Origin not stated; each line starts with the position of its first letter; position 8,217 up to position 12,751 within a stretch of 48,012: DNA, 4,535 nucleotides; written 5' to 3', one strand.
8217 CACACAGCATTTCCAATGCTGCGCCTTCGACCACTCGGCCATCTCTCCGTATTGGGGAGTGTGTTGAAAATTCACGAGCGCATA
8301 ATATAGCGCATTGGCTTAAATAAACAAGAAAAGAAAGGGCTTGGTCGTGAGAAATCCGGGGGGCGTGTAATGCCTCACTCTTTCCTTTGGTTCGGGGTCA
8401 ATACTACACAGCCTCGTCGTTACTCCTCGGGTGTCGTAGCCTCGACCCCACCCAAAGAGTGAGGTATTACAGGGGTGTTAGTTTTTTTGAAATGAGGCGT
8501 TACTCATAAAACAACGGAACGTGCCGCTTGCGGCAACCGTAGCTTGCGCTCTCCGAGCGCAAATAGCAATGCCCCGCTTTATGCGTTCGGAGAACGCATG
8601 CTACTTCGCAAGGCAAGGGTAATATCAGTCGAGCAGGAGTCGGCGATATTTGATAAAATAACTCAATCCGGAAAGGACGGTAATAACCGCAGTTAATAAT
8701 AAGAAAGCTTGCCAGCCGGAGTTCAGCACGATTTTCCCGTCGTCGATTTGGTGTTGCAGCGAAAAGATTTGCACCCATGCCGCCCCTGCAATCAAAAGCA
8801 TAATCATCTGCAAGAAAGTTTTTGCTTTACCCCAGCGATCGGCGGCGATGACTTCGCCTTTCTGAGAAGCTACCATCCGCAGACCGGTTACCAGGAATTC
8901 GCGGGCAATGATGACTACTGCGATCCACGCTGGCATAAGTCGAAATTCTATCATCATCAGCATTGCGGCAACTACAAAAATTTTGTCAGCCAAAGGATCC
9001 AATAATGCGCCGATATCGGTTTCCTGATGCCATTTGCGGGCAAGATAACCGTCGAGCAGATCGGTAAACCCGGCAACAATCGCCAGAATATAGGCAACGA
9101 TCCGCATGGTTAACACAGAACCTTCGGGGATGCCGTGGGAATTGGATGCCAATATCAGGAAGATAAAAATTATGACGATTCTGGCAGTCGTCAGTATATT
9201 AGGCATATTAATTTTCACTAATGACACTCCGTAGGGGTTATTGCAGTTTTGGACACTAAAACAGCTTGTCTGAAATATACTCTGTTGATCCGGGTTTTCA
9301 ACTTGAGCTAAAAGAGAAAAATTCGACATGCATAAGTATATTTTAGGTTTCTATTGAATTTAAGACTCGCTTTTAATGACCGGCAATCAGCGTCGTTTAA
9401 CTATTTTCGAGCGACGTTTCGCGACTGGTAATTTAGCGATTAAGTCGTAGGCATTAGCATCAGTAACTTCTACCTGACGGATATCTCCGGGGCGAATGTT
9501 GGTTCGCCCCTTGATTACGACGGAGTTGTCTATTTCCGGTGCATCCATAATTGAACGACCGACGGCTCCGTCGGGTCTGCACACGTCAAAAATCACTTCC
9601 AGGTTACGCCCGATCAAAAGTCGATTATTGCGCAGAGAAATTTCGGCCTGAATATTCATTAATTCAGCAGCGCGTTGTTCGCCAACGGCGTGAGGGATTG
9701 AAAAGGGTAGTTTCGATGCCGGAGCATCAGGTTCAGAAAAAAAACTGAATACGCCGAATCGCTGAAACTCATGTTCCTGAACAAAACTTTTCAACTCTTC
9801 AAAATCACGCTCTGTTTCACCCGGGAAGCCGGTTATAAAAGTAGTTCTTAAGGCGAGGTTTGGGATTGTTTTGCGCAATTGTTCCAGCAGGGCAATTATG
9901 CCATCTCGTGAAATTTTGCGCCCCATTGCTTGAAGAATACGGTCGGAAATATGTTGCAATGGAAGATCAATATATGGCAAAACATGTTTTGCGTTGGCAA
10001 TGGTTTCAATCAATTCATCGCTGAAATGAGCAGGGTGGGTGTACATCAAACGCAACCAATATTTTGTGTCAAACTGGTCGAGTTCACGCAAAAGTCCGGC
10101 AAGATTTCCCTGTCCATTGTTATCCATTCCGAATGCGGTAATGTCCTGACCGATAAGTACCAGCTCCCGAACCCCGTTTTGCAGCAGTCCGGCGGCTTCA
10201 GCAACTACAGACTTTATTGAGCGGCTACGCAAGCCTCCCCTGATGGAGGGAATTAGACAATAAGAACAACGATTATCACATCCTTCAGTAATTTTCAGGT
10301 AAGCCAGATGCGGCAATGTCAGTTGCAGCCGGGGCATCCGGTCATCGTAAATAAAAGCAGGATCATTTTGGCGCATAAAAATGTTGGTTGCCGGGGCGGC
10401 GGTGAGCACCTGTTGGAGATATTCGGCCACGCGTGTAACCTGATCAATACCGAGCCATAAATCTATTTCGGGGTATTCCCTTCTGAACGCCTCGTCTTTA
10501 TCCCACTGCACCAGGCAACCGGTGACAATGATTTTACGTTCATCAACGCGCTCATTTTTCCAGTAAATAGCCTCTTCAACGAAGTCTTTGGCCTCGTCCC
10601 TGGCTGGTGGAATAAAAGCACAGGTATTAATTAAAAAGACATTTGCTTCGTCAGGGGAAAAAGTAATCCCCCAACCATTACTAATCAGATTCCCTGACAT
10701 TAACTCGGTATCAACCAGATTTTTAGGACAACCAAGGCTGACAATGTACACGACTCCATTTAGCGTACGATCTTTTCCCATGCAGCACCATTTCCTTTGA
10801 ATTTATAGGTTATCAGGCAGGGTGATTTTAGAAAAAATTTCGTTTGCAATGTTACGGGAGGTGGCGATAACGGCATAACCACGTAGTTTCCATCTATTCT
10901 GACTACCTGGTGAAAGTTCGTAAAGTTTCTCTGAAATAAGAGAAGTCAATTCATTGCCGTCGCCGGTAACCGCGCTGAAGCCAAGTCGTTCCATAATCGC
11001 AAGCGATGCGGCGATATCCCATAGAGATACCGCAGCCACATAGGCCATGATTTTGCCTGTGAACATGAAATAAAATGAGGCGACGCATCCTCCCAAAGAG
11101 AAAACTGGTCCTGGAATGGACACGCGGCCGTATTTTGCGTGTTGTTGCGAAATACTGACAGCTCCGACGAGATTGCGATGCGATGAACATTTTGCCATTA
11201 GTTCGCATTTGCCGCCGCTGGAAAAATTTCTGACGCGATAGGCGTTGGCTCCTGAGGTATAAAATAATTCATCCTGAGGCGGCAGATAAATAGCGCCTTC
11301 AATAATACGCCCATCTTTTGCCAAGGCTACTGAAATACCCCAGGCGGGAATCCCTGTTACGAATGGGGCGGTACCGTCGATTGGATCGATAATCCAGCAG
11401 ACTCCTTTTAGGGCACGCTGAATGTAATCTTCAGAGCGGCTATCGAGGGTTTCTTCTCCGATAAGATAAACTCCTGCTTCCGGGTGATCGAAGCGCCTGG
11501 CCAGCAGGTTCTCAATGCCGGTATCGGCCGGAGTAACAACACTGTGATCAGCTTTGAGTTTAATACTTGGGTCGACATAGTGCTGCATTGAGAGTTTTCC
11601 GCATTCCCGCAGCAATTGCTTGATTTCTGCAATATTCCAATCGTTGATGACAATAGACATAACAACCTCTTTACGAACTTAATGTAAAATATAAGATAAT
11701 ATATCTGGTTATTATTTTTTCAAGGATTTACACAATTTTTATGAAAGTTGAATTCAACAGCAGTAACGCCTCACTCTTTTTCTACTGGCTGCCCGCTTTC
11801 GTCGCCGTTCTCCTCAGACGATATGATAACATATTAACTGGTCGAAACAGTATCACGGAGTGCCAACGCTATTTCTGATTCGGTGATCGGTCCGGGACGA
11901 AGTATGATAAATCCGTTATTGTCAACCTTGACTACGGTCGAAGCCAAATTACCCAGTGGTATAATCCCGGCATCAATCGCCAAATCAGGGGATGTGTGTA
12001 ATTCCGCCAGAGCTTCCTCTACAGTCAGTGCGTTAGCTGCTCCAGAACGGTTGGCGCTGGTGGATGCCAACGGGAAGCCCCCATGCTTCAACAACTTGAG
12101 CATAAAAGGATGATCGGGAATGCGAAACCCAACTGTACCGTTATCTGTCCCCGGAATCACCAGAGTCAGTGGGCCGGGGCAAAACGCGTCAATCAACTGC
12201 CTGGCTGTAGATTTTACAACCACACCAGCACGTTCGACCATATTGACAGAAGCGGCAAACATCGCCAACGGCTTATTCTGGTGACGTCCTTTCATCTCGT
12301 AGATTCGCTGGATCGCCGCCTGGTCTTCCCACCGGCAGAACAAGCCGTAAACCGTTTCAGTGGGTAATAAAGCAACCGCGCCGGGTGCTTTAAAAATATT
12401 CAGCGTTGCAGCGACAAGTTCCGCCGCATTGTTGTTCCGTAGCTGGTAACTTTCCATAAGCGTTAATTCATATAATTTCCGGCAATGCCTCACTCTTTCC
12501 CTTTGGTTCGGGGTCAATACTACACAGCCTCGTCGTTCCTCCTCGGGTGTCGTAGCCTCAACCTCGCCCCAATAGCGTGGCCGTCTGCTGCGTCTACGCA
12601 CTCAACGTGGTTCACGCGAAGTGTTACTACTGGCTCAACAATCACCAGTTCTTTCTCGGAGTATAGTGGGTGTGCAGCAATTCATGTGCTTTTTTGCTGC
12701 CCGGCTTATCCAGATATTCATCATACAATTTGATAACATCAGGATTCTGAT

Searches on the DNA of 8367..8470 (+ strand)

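Call 10: search_dna_similar(query=window:8367-8470:+, collection=plasmids, mode=distant, max_evalue=0.001)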
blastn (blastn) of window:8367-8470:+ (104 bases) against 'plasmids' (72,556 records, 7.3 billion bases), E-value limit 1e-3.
No match.

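Call 72: build_rna_model(alignment_id=A4, structure=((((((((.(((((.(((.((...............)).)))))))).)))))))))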
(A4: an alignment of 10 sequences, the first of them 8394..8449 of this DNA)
Model R1 built from alignment A4 (10 sequences, 56 columns); structure: as given.
model positions 56; base pairs 18; branch points 0; effective number of sequences 2.45; information 0.993 bits per position. Calibrated on 0.2 Mb of random sequence (short: E-values are rough).
structure used (alignment columns):
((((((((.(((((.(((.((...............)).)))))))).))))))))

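Call 73: search_with_rna_model(model_id=R1, sources=[window, L002, L003, L004, L005, L006, L007, L008, L009, L010], max_evalue=10)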
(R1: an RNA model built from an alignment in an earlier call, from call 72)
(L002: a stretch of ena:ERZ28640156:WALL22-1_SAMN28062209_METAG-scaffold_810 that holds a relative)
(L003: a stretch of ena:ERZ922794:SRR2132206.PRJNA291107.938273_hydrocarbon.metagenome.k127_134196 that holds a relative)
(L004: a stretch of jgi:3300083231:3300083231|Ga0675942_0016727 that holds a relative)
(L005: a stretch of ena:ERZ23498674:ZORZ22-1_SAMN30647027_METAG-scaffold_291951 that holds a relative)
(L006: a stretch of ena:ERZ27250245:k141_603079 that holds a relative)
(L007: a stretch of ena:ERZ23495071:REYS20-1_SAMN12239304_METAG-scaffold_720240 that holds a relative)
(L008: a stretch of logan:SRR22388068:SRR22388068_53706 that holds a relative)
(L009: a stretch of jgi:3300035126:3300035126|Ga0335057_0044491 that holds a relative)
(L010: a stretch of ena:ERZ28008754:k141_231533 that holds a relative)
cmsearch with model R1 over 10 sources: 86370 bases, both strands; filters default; matches with E-value up to 10: 18.
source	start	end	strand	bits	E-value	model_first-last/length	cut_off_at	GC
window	36221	36276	-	86.9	2.6e-17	1-56/56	no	0.61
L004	5179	5234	+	86.3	3.7e-17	1-56/56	no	0.64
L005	796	851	+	86.3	3.7e-17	1-56/56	no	0.64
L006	591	646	+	86.3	3.7e-17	1-56/56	no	0.64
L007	286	341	+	86.3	3.7e-17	1-56/56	no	0.64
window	8394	8449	-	85.8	4.8e-17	1-56/56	no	0.61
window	12510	12565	-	81.6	4.4e-16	1-56/56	no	0.59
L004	659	714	-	80.7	7e-16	1-56/56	no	0.68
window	47894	47949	-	79.5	1.3e-15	1-56/56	no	0.61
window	16927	16982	+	78.7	2e-15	1-56/56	no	0.59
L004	5380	5435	+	75.8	8.8e-15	1-56/56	no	0.73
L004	5179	5234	-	22.6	0.012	1-56/56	no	0.64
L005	796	851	-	22.6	0.012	1-56/56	no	0.64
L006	591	646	-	22.6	0.012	1-56/56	no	0.64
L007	286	341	-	22.6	0.012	1-56/56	no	0.64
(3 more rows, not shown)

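Call 93: search_with_rna_model(model_id=R1, sources=[L011, L012, L013, L008, L009], max_evalue=10, filters=off)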
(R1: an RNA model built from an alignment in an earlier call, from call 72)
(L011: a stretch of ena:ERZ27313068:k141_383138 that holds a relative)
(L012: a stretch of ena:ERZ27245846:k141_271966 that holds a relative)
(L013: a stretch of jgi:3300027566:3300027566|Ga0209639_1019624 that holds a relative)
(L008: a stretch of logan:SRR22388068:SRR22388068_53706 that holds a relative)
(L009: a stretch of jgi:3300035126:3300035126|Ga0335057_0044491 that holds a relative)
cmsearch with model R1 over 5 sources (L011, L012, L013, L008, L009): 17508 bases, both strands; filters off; matches with E-value up to 10: 2.
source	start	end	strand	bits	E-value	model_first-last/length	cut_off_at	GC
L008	3878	3919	+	8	5.1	1-56/56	no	0.36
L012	1229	1292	-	7.5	6.6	1-56/56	no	0.53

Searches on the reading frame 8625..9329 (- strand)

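Call 9: search_protein_families(library=ncbifam, proteins=[window:8625-9329:-])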
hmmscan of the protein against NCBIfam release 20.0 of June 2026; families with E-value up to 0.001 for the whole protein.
window:8625-9329:- (234 aa): 8 families
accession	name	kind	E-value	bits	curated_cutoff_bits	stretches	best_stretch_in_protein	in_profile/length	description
TIGR00560.1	pgsA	equivalog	1.7e-43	149.3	109.1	1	41-230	2-178/183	CDP-diacylglycerol--glycerol-3-phosphate 3-phosphatidyltransferase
NF053678.1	ClpnSynClsA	equivalog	1.4e-22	80.7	240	1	40-231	3-178/180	cardiolipin synthase ClsA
NF008090.0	PRK10832.1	equivalog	6e-20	72.1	304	1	39-226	2-173/182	CDP-diacylglycerol--glycerol-3-phosphate 3-phosphatidyltransferase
NF040950.1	archin_ph_syn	equivalog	7.4e-09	35.7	180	1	32-160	14-136/191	archaetidylinositol phosphate synthase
TIGR00473.1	pssA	equivalog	2e-06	28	107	1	77-150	21-95/153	CDP-diacylglycerol--serine O-phosphatidyltransferase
NF045883.1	PIPSynth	equivalog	1.1e-05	25.3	170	1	26-129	7-102/197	phosphatidylinositol phosphate synthase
TIGR04217.1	archae_ser_T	exception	2.9e-05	24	200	1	78-151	35-108/221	archaetidylserine synthase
NF052561.1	PIPSynBT1523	equivalog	0.00084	19.1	350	0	31-149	14-133/232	hypothetical protein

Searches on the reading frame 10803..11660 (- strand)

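Call 9: search_protein_families(library=ncbifam, proteins=[window:10803-11660:-])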
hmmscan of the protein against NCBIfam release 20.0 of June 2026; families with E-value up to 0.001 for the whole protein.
window:10803-11660:- (285 aa): 7 families
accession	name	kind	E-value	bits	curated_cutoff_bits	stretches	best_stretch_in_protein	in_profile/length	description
TIGR02067.1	his_9_HisN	equivalog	1.5e-23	83.6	275.15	1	25-239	17-230/252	histidinol-phosphatase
TIGR01331.1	bisphos_cysQ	equivalog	8.5e-18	64.9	228.8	1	13-239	5-233/250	3'(2'),5'-bisphosphate nucleotidase CysQ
NF008182.0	PRK10931.1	equivalog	7.6e-12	44.8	379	1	11-160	3-148/246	3'(2'),5'-bisphosphate nucleotidase CysQ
NF009321.0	PRK12676.1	equivalog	1.4e-10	40.7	264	1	27-141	29-138/264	bifunctional fructose-bisphosphatase/inositol-phosphate phosphatase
NF008027.1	PRK10757.1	equivalog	2e-08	33.5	332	1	20-144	15-141/267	inositol-1-monophosphatase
TIGR01330.1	bisphos_HAL2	equivalog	9.4e-06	24.7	267.05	1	83-127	131-174/359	3'(2'),5'-bisphosphate nucleotidase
NF010678.0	PRK14076.1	equivalog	0.0002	20.4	493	0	63-115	62-110/570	bifunctional NADP phosphatase/NAD kinase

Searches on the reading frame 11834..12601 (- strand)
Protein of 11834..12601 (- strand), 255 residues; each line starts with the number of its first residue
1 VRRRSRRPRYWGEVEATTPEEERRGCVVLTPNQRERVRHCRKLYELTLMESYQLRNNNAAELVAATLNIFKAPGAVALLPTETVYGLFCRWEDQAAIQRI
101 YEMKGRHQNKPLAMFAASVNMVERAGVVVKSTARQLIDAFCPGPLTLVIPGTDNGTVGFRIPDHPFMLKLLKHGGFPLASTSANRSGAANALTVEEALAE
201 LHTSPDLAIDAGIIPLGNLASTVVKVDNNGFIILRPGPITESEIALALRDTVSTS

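Call 9: search_protein_families(library=ncbifam, proteins=[window:11834-12601:-])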
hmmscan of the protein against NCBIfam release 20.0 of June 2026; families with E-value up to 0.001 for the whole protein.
window:11834-12601:- (255 aa): 3 families
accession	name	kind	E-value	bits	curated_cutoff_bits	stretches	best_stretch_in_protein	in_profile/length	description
TIGR00057.1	TIGR00057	equivalog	5e-41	140.1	123.2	1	59-244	7-197/202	L-threonylcarbamoyladenylate synthase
NF007919.1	PRK10634.1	equivalog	3e-17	62.7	175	1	75-202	9-147/176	L-threonylcarbamoyladenylate synthase type 1 TsaC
TIGR00143.1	hypF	equivalog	0.0002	19.6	466.1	1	85-206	215-343/741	carbamoyltransferase HypF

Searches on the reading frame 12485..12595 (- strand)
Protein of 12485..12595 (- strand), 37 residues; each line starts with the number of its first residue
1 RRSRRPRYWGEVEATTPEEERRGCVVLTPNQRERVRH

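Call 82: search_protein_representatives(alignment_id=A5)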
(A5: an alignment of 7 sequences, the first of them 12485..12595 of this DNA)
Query: 7 sequences, 96 profile positions. Proteins with E-value up to 0.001 (for the whole library): 8; up to 1e-10: 5; up to 1e-30: 2. The best 8 are listed.
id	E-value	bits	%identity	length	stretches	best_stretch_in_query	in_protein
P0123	5.4e-42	158.0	-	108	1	2-96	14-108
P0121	1.1e-33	131.4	-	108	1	10-92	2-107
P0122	9.1e-21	90.0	-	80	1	2-51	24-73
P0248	4.7e-15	71.7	-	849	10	28-54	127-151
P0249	6.1e-15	71.3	-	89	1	7-47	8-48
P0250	7.5e-10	55.0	-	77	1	6-50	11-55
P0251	1.9e-08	50.5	-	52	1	5-40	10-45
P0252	2.3e-05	40.6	-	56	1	19-42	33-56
